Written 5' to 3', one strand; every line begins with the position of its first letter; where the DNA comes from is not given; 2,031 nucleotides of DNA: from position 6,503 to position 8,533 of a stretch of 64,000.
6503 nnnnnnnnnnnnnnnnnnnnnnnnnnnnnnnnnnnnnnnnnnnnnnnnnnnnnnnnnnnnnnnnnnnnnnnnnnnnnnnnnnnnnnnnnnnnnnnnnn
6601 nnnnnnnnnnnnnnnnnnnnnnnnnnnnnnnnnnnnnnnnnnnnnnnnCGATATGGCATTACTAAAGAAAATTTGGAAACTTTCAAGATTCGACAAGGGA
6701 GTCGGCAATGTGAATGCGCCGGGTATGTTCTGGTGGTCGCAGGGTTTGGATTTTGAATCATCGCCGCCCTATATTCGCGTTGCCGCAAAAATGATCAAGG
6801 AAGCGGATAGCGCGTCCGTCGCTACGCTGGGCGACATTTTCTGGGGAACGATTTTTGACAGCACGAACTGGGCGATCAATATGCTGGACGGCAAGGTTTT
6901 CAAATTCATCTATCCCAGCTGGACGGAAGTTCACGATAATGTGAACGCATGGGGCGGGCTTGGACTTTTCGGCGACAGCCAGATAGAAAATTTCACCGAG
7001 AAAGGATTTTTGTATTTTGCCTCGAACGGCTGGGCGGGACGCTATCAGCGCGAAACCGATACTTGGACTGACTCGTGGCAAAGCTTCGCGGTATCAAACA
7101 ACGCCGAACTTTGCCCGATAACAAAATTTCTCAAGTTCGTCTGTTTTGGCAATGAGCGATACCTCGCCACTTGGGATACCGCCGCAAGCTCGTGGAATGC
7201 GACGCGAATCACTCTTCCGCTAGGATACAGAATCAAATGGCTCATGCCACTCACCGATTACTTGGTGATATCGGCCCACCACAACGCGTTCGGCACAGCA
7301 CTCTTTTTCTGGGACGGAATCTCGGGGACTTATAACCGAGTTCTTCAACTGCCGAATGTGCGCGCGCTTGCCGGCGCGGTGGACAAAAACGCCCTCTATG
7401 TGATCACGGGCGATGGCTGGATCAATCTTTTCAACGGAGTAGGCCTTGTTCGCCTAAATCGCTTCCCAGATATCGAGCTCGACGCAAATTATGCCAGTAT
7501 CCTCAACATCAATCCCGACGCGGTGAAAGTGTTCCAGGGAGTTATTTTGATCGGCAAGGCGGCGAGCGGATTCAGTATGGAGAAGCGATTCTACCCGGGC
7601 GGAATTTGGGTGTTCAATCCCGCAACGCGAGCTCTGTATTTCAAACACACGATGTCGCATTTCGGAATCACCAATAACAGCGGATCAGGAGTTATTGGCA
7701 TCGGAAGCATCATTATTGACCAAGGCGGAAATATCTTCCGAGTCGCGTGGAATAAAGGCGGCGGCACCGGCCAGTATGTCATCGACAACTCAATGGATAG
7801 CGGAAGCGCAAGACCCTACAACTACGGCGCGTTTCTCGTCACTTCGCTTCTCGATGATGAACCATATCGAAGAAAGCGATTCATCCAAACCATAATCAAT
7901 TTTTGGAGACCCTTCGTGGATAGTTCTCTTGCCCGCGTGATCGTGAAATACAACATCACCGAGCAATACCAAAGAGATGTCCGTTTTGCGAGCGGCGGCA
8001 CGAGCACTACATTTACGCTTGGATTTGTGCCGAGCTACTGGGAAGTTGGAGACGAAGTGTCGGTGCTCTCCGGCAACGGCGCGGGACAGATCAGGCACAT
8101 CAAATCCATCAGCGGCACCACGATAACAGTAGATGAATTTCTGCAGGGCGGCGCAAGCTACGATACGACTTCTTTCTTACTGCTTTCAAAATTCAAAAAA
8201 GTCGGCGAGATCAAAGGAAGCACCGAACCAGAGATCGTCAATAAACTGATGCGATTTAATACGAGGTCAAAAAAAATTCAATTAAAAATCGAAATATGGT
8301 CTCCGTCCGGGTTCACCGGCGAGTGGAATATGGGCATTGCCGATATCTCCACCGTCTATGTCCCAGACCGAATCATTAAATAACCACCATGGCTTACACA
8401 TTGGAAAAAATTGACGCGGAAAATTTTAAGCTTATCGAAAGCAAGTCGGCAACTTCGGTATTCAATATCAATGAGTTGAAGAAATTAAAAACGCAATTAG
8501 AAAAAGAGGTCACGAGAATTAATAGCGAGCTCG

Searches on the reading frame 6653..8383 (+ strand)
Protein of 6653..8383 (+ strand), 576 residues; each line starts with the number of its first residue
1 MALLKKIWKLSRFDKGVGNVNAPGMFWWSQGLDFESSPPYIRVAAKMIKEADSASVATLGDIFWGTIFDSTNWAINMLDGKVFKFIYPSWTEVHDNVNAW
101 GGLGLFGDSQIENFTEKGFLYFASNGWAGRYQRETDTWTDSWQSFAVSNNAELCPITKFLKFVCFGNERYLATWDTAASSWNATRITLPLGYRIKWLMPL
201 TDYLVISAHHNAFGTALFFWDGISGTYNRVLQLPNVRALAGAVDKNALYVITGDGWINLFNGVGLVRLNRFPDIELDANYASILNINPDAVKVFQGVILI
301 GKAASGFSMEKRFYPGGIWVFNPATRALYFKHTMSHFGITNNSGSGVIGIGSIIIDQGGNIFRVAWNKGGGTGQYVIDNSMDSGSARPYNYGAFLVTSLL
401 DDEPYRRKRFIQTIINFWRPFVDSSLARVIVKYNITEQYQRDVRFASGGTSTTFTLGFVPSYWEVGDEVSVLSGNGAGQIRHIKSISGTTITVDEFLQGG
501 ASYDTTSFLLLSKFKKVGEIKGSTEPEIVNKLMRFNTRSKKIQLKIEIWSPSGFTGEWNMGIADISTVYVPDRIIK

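Call 9: search_protein_families(library=phrogs, proteins=[window:6653-8383:+], max_evalue=0.01)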
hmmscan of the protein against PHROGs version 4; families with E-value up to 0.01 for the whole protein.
window:6653-8383:+ (576 aa): 0 families

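Call 15: search_protein_families(library=pfam, proteins=[window:6653-8383:+], max_evalue=0.01)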
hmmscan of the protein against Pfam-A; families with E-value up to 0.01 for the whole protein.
window:6653-8383:+ (576 aa): 0 families

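Call 61: search_protein_families(library=ncbifam, proteins=[window:6653-8383:+], max_evalue=0.1)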
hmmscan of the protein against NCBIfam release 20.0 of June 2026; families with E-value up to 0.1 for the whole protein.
window:6653-8383:+ (576 aa): 0 families

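Call 65: search_solved_structures(query=window:6653-8383:+, max_evalue=1)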
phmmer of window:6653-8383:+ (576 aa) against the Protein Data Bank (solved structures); distinct sequences matched with E-value up to 1: 0.
